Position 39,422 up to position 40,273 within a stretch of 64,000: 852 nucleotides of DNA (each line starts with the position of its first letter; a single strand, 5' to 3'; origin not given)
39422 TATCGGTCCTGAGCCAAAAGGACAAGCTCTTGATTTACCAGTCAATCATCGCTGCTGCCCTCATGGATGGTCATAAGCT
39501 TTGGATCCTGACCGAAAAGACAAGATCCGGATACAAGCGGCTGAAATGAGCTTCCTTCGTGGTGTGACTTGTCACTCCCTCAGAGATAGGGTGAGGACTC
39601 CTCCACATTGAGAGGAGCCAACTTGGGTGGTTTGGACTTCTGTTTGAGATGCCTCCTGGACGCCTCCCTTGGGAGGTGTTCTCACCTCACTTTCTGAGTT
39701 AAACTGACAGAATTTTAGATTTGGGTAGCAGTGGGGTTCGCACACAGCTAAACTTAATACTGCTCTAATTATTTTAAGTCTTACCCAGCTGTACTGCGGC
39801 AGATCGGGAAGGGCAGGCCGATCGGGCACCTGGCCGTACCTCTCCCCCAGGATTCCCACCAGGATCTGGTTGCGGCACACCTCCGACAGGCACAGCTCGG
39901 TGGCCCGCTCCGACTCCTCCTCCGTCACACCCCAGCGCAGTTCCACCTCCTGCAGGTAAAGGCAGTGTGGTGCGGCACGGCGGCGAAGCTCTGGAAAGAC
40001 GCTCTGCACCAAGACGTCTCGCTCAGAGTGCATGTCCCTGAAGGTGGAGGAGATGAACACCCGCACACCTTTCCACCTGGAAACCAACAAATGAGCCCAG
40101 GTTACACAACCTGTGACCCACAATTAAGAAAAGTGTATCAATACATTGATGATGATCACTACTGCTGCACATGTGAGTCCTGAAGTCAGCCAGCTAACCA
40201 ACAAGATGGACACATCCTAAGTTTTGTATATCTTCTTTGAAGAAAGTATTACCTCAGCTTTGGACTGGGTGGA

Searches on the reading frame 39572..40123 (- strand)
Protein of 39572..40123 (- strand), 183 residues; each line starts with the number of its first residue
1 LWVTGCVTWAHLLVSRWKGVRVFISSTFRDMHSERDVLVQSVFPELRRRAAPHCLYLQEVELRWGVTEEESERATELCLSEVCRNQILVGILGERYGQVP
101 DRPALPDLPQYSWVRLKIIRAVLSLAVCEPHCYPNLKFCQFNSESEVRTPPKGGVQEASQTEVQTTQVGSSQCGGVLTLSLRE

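Call 35: search_protein_families(library=pfam, proteins=[window:39572-40123:-], max_evalue=0.001)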
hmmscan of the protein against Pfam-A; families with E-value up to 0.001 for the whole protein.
window:39572-40123:- (183 aa): 1 family
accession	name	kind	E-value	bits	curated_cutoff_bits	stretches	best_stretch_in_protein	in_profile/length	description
PF13271.11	DUF4062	-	1e-12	48.5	24.7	1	21-101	1-69/82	Domain of unknown function (DUF4062)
